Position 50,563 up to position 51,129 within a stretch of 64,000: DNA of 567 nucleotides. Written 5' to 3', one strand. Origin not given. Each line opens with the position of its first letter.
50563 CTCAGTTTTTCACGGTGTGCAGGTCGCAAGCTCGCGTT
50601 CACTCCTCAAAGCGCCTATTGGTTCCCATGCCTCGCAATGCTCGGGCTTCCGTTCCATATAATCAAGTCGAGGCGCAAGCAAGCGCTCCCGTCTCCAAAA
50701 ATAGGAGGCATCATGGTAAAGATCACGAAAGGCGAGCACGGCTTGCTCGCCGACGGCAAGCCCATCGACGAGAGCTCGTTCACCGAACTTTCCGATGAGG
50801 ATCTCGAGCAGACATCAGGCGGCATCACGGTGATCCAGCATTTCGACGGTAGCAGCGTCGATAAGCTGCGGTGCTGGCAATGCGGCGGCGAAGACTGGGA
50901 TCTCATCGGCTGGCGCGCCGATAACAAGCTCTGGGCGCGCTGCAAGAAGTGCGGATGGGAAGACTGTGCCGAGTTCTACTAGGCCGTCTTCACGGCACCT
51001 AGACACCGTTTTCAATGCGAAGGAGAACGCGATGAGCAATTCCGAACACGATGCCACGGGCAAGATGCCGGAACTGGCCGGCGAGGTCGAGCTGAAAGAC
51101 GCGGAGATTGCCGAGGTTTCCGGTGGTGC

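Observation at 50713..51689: Three tandem genes for double-glycine-leader peptides whose cores look like zinc ribbons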

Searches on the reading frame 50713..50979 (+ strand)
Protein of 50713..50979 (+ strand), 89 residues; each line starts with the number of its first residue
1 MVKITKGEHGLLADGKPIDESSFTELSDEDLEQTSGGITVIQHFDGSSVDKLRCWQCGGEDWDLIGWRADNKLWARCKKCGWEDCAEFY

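Call 6: search_protein_families(library=pfam, proteins=[window:50713-50979:+], max_evalue=1)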
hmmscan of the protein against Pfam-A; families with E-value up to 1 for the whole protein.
window:50713-50979:+ (89 aa): 1 family
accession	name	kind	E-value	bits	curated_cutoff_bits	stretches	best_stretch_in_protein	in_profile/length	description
PF03604.18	Zn_ribbon_RPAB4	-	0.11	12.7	24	0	76-81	19-24/32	DNA directed RNA polymerase, 7 kDa subunit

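Call 7: search_protein_families(library=ncbifam, proteins=[window:50713-50979:+], max_evalue=1)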
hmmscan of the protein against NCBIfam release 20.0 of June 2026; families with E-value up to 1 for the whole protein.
window:50713-50979:+ (89 aa): 5 families
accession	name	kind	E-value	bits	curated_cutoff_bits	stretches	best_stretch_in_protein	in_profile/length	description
NF033771.1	colonize_BriC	equivalog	0.00034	20.8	120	1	21-42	5-26/60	biofilm-regulating peptide BriC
TIGR01847.1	bacteriocin_sig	domain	0.034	14.8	15.7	1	23-37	1-15/15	bacteriocin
NF038167.1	cyan_ocin_like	subfamily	0.044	14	32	1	22-45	7-28/72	CTB family bacteriocin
TIGR03949.1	bact_IIb_cerein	subfamily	0.05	13.4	21.5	1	23-38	1-16/45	class IIb bacteriocin, lactobin A/cerein 7B family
TIGR03898.1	lanti_MRSA_kill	subfamily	0.087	12.8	23.5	1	21-37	28-44/44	mersacidin/lichenicidin family type 2 lantibiotic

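Call 11: find_homologous_proteins(query=window:50713-50979:+, max_evalue=0.01)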
Query window:50713-50979:+ (89 aa): 15 proteins with E <= 0.01 among 15 candidates.
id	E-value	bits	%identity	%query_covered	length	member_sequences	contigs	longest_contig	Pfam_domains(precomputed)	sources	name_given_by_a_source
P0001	5.8e-54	198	97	100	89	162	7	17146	-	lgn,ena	-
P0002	2.9e-50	186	91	100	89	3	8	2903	-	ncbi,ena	-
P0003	9.5e-49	181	89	100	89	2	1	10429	-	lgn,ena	-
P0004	1.1e-44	168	81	100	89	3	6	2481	-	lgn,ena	-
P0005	7.7e-44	166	80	100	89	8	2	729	-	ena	-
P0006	2.7e-29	119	93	67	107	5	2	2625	-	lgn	-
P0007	3.4e-28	115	76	80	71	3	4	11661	-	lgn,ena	-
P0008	4.0e-27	112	55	100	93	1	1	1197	-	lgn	-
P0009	4.4e-22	96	75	72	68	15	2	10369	-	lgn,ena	-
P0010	8.4e-21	92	87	60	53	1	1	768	-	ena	-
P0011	1.7e-20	91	73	72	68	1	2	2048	-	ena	-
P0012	3.0e-20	90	73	72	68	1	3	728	-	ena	-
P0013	4.4e-20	89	72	72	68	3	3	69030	-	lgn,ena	-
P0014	9.3e-20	88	91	49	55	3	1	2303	-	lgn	-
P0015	7.5e-13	66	87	44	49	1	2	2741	-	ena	-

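Call 24: find_homologous_proteins(query=A3, max_evalue=10)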
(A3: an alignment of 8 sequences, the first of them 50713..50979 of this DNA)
Query A3 (8 sequences) (89 aa, profile of the alignment): 70 proteins with E <= 10 among 3885 candidates.
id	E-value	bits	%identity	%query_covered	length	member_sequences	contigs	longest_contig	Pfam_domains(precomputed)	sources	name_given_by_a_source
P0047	3.2e-35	138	46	91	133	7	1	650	-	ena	-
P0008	1.1e-30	123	55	100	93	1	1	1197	-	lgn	-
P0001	1.0e-29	120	97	100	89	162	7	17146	-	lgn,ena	-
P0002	2.9e-29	118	91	100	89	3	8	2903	-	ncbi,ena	-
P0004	4.3e-29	118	81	100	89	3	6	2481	-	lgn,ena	-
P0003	1.1e-28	117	89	100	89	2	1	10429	-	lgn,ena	-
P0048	1.7e-28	116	47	99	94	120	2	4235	-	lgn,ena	-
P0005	3.2e-28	115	80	100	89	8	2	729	-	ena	-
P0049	4.2e-28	115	45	99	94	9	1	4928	-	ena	-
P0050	2.1e-27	113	45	99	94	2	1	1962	-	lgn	-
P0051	1.4e-24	103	47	91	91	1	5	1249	-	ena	-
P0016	2.1e-23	100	25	78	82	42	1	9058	-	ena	-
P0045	4.8e-23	99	30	75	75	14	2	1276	-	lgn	-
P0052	7.5e-23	98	27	78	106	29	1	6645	-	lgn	-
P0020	1.2e-22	97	25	78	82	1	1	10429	PF09723.16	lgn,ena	-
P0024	1.4e-22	97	25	76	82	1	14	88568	PF09723.16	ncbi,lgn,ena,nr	ncbi:zinc ribbon domain-containing protein [Slackia piriformis]|nr:zinc ribbon domain-containing pro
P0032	1.4e-22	97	25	76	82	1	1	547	PF09723.16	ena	-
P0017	1.7e-22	97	25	78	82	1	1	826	PF09723.16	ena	-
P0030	1.9e-22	97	25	76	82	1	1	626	PF09723.16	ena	-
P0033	2.4e-22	96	25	76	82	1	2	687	PF09723.16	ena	-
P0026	2.5e-22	96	25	76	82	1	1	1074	PF09723.16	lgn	-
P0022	3.2e-22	96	25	78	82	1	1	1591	PF09723.16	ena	-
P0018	3.8e-22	96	25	78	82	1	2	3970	PF09723.16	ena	-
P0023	3.9e-22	96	29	62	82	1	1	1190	PF09723.16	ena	-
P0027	4.8e-22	95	26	73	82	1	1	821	PF09723.16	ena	-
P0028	5.9e-22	95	26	73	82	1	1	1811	PF09723.16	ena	-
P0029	8.3e-22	95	25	76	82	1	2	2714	PF09723.16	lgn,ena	-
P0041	8.9e-22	94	-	-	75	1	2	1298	PF09723.16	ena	-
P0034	1.0e-21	94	26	73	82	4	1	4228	PF09723.16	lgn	-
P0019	1.5e-21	94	23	78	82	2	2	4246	PF09723.16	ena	-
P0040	5.2e-21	92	27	78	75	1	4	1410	PF09723.16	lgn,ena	-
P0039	1.4e-18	84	29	62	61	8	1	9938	PF09723.16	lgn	-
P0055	1.5e-17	81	26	65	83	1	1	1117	PF09723.16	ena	-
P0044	1.8e-10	58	27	17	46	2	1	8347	PF09723.16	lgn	-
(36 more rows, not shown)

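Call 31: predict_structure(alignment_id=A4)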
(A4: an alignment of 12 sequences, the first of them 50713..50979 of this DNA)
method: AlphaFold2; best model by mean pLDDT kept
length: 89 residues; sequences in the alignment: 12
mean_pLDDT: 60.8   pTM: 0.48
mean pLDDT of the five models: 60.8, 60.2, 59.4, 58.5, 54.8
residues with pLDDT >= 90: 0; 70-90: 27; 50-70: 38; < 50: 24
segments of 3 or more residues with pLDDT < 50: 1-18, 20-23
pLDDT, mean of each block of 10 residues (from residue 1): 39 39 52 58 63 80 71 77 69
secondary structure, 60 per line:
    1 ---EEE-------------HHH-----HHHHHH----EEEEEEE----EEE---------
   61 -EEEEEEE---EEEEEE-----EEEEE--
elements in order: E4-6 H28-33 E38-44 E49-51 E62-68 E72-77 E83-87

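Call 36: search_protein_representatives(alignment_id=A4)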
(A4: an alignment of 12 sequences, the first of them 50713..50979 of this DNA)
Query: 12 sequences, 86 profile positions. Proteins with E-value up to 0.001 (for the whole library): 162; up to 1e-10: 18; up to 1e-30: 0. The best 150 are listed.
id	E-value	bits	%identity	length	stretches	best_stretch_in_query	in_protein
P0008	2.5e-29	117.1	-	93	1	3-85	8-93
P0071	4.8e-24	100.2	-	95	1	3-84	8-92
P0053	3.9e-23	97.3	-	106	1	1-86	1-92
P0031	6.4e-23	96.6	-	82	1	1-86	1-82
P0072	8.3e-19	83.4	-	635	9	41-82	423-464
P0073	1.5e-18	82.6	-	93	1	2-79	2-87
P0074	1.5e-18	82.6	-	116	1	3-86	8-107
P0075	1.9e-15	72.7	-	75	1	1-84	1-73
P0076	1.8e-14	69.5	-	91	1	6-80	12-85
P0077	2.3e-13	66.0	-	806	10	25-83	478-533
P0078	8.1e-13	64.2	-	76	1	1-83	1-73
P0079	9.5e-13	64.0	-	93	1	8-83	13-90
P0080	1.1e-12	63.8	-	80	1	17-80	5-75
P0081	1.6e-11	60.1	-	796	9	26-78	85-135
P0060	1.7e-11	60.0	-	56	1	1-54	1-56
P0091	1.7e-08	50.4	-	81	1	19-79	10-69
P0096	1.5e-07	47.4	-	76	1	13-79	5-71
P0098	1.9e-07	47.0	-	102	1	16-78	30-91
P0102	9.8e-07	44.8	-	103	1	19-80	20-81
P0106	1.7e-06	44.0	-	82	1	1-84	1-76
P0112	4.3e-06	42.7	-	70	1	19-77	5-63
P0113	4.8e-06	42.5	-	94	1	3-83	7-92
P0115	6.1e-06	42.2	-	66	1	19-82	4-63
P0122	1.0e-05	41.5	-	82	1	16-78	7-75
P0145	7.2e-05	38.8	-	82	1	14-84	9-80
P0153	9.4e-05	38.4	-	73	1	14-79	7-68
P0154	9.4e-05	38.4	-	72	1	15-83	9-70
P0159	1.1e-04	38.2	-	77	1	8-84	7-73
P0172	1.8e-04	37.5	-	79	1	14-83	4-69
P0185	3.1e-04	36.7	-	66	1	16-78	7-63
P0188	3.3e-04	36.6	-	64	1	13-78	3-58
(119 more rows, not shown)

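Call 40: fold_search(model_id=the predicted structure, library=pdb)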
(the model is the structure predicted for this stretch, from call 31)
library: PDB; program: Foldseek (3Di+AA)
matches with E <= 10: 570; with E <= 0.001: 0
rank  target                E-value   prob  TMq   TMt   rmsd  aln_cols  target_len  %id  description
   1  9oox_L                2.1e-01  0.47  0.29  0.23   5.9        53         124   17  Cryo-EM Structure of the Escherichia phage HK446 Rip1 in complex with the Enterobacteria phage T6 small terminase (released 2026-02-04)
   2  9oox_M                5.6e-01  0.33  0.31  0.24   8.1        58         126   16  Cryo-EM Structure of the Escherichia phage HK446 Rip1 in complex with the Enterobacteria phage T6 small terminase (released 2026-02-04)
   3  5jb3_8                7.1e-01  0.69  0.33  0.24   2.2        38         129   18  Cryo-EM structure of a full archaeal ribosomal translation initiation complex in the P-REMOTE conformation (released 2016-11-30)
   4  5v1z_A                8.5e-01  0.06  0.20  0.17  10.0        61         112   13  Crystal structure of the RPN13 PRU-RPN2 (932-953)-ubiquitin complex (released 2017-05-03)
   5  1jt4_A                9.0e-01  0.18  0.24  0.16   8.9        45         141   11  Human Acidic Fibroblast Growth Factor. 141 Amino Acid Form with Amino Terminal His Tag AND VAL 109 REPLACED BY LEU (V1 (released 2001-12-19)
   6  8ram_M                9.6e-01  0.33  0.29  0.36   4.1        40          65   20  Structure of Sen1 bound RNA Polymerase II pre-termination complex (released 2024-10-30)
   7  1axm_C                1.0e+00  0.15  0.24  0.18   9.0        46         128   11  HEPARIN-LINKED BIOLOGICALLY-ACTIVE DIMER OF FIBROBLAST GROWTH FACTOR (released 1998-04-22)
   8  3fjj_A                1.0e+00  0.14  0.24  0.16   9.1        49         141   14  Crystal structure of C83V mutant of Human acidic fibroblast growth factor (released 2009-10-06)
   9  8xrm_Q                1.3e+00  0.35  0.29  0.38   3.3        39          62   26  RNA polymerase II elongation complex with DSIF, SPT6, and ELOF1 transcribing genomic DNA extracted from human nuclei (released 2025-05-07)
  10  3fac_H                1.3e+00  0.07  0.24  0.21  13.6        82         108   20  Crystal structure of Rhodobacter sphaeroides protein RSP_2168. Northeast Structural Genomics target RhR83. (released 2008-12-09)
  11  3fjk_B                1.4e+00  0.12  0.24  0.16   9.1        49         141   14  Crystal structure of A66C mutant of Human acidic fibroblast growth factor (released 2009-10-06)
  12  1wii_MODEL_1_A        1.5e+00  0.21  0.30  0.32   5.2        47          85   23  Solution structure of RSGI RUH-025, a DUF701 domain from mouse cDNA (released 2004-11-28)
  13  1yto_B                1.5e+00  0.14  0.24  0.16   9.0        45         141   11  Crystal Structure of Gly19 deletion Mutant of Human Acidic Fibroblast Growth Factor (released 2006-01-24)
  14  1q04_A                1.5e+00  0.12  0.23  0.16   9.2        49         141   14  Crystal structure of FGF-1, S50E/V51N (released 2004-07-27)
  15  3cqa_B                1.5e+00  0.12  0.24  0.17   9.1        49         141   14  Crystal structure of human fibroblast growth factor-1 with mutations Glu81Ala and Lys101Ala (released 2009-04-07)
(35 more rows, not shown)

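Call 43: search_protein_families(library=ncbifam, alignment_id=A5, max_evalue=0.01)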
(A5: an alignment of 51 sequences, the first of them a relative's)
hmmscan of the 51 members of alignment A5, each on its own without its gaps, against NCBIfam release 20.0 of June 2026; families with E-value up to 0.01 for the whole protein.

A. member 1, P0079 (93 aa): 0 families

B. families by the number of members that match (of 51 scanned): 59 families (the first 25 are shown)
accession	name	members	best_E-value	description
NF047912.1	ECs_2282_CxxC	19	1.6e-05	ECs_2282 family putative zinc-binding protein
TIGR02605.1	CxxC_CxxC_SSSS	13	7.2e-07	FmdB family zinc ribbon protein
NF011481.0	PRK14890.1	5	9.7e-05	putative Zn-ribbon RNA-binding protein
TIGR04165.1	methano_modCys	5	0.00049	TIGR04165 family Cys-rich peptide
TIGR03655.1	anti_R_Lar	4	9.9e-06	Lar family restriction alleviation protein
NF003067.0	PRK03988.1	4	0.002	translation initiation factor IF-2 subunit beta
NF033497.1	rubre_like_arch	3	5.8e-05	rubrerythrin-like domain-containing protein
TIGR02098.1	MJ0042_CXXC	3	0.00014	MJ0042-type zinc finger domain-containing protein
NF001839.0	PRK00564.1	3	0.00028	hydrogenase/urease nickel incorporation protein HypA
NF001629.0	PRK00415.1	3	0.00047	30S ribosomal protein S27e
TIGR01384.1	TFS_arch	2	0.0003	transcription factor S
TIGR03898.1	lanti_MRSA_kill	2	0.00042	mersacidin/lichenicidin family type 2 lantibiotic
TIGR03949.1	bact_IIb_cerein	2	0.001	class IIb bacteriocin, lactobin A/cerein 7B family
NF011482.0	PRK14892.1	2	0.0011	putative transcription elongation factor Elf1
TIGR01847.1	bacteriocin_sig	2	0.0011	bacteriocin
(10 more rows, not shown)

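Call 44: search_protein_families(library=pfam, alignment_id=A5, max_evalue=0.01)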
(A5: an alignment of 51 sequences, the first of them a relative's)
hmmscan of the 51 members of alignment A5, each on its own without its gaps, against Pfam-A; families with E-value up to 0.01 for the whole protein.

A. member 1, P0079 (93 aa): 1 family
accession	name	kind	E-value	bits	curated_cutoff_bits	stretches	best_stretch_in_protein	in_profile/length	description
PF11781.13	Zn_ribbon_RRN7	-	0.00027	21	27.1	0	78-92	5-19/32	Zinc-finger of RNA-polymerase I-specific TFIIB, Rrn7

B. families by the number of members that match (of 51 scanned): 67 families (the first 25 are shown)
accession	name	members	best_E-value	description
PF09723.15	Zn_ribbon_8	13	6.6e-07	Zinc ribbon domain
PF01155.25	HypA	11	0.0001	Hydrogenase/urease nickel incorporation, metallochaperone, hypA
PF01873.23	eIF-5_eIF-2B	7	0.00026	Domain found in IF2B/IF5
PF13248.11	Zn_ribbon_3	7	0.00026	zinc-ribbon domain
PF13717.11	Zn_ribbon_4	6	6.3e-05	zinc-ribbon domain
PF23451.1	Zn_ribbon_PaaD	5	0.00018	PaaD zinc beta ribbon domain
PF08271.17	Zn_Ribbon_TF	5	0.0003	TFIIB zinc-binding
PF12172.15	zf-ChsH2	5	0.0038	ChsH2, rubredoxin-like zinc ribbon domain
PF12760.12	Zn_ribbon_IS1595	4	4.2e-05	Transposase zinc-ribbon domain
PF07282.18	Cas12f1-like_TNB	4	0.001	Cas12f1-like, TNB domain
PF07754.17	HVO_2753_ZBP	3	0.00011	Small zinc finger protein HVO_2753-like, Zn-binding pocket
PF23458.2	DUF7130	3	0.00017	Domain of unknown function (DUF7130)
PF14599.11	zinc_ribbon_6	3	0.00026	Zinc-ribbon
PF12773.13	DZR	3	0.00072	Double zinc ribbon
PF23470.1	Zn_ribbon_PF0610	3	0.00092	PF0610 rubredoxin-like zinc beta-ribbon domain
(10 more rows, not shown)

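Call 49: find_related_loci(query=A7, collection=genome_contigs, flank=10000)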
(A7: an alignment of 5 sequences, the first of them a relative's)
Query A7 (93 aa) in genome_contigs; peptide patterns used: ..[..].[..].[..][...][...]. (x = any residue, [..] = any of these).
12 stretches matched a pattern; 5 encode a relative of the query (tblastn E <= 1e-3); 5 distinct loci.
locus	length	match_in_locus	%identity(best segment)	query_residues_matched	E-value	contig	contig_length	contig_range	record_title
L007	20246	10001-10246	39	14-93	3e-19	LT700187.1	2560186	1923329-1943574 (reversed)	Christensenella sp. Marseille-P2438 genome assembly, chromosome: contig00001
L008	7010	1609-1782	53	29-86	5e-18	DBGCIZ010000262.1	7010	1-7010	MAG TPA_asm: Christensenellaceae bacterium isolate MAG11369 contig262, whole genome shotgun sequence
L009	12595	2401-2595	43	29-93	2e-17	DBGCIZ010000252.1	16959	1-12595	MAG TPA_asm: Christensenellaceae bacterium isolate MAG11369 contig252, whole genome shotgun sequence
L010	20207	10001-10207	41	25-93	3e-17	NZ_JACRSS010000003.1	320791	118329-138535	Guopingia tenuis strain NSJ-63 L27_ctg003, whole genome shotgun sequence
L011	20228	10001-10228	37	20-93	8e-17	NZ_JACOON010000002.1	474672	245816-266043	Christensenella tenuis strain NSJ-35 HPD3569_ctg02, whole genome shotgun sequence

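Call 59: find_related_loci(query=A8, collection=metagenome_contigs, flank=10000)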
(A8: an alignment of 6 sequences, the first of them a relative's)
Query A8 (93 aa) in metagenome_contigs; peptide patterns used: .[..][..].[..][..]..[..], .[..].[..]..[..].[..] (x = any residue, [..] = any of these).
404 stretches matched a pattern; 6 encode a relative of the query (tblastn E <= 1e-3); 6 distinct loci.
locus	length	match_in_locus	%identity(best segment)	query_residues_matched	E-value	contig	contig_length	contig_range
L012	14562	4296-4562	57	1-93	1e-28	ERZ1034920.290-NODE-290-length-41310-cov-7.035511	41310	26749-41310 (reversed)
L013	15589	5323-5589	57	1-93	1e-28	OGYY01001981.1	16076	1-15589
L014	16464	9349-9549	61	1-71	2e-23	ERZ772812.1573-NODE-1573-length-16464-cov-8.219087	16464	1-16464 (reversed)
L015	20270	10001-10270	41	1-90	9e-23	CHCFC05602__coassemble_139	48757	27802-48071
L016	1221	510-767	32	1-90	1e-9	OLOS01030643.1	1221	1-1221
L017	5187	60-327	54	1-90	1e-11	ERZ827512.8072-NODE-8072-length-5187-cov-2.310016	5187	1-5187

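Call 73: find_related_loci(query=A7, collection=viral_contigs, flank=10000)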
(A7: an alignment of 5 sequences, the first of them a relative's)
Query A7 (93 aa) in viral_contigs; peptide patterns used: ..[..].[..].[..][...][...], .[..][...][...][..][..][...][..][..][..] (x = any residue, [..] = any of these).
15 stretches matched a pattern; 1 encode a relative of the query (tblastn E <= 1e-3); 1 distinct loci.
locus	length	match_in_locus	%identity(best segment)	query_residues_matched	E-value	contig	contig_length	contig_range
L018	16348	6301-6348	81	57-72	7e-6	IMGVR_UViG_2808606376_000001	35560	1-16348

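Call 79: search_dna_similar(query=P0079, collection=plasmids, mode=protein, max_evalue=0.01)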
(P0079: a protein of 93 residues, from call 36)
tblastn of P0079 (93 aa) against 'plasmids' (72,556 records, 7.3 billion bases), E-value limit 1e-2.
No match.

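Call 82: list_cluster_members(proteins=[P0079, P0076, P0091, P0115, P0145, P0153, P0188, P0106, P0172, P0073])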
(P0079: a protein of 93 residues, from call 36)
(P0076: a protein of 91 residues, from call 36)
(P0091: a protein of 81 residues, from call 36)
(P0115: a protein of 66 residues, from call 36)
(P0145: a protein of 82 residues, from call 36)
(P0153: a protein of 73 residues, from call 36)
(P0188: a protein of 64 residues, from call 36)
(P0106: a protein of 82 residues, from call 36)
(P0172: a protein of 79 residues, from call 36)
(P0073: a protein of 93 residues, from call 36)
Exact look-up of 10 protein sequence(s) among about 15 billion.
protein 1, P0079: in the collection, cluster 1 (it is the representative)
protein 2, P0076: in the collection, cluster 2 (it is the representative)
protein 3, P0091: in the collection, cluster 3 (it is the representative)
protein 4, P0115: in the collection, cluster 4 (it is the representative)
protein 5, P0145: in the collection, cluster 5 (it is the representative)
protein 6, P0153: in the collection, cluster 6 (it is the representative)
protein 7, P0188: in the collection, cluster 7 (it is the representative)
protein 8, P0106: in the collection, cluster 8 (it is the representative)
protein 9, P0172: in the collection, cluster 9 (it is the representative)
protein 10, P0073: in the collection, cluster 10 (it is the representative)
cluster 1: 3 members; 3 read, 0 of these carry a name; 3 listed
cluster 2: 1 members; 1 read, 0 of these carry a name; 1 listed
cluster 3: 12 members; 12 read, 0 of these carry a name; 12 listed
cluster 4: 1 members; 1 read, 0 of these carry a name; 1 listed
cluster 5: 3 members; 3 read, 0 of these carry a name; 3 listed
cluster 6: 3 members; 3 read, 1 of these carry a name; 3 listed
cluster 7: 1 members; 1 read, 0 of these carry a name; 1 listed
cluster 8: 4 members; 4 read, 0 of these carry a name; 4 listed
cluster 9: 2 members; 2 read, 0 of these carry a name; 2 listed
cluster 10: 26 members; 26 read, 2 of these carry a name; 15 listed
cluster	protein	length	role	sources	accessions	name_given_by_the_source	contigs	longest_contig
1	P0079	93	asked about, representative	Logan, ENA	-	-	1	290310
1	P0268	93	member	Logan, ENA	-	-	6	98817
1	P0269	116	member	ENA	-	-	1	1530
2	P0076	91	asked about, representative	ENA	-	-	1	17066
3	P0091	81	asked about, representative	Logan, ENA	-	-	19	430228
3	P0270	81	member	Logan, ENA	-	-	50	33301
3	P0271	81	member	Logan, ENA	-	-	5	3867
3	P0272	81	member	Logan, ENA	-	-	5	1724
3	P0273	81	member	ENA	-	-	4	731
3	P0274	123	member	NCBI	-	-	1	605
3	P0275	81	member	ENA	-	-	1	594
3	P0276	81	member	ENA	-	-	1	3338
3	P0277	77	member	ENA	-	-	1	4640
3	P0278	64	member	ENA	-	-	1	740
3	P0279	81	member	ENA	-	-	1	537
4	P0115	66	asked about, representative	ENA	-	-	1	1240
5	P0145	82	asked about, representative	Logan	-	-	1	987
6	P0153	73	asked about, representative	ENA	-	-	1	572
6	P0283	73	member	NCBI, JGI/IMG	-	predicted Zn-ribbon and HTH transcriptional regulator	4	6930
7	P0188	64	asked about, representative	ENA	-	-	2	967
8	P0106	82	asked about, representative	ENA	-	-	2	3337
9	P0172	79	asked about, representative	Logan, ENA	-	-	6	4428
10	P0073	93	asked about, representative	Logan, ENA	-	-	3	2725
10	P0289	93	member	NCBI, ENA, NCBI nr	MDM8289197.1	hypothetical protein QUW41_07755 [Slackia piriformis] | hypothetical protein [Slackia piriformis]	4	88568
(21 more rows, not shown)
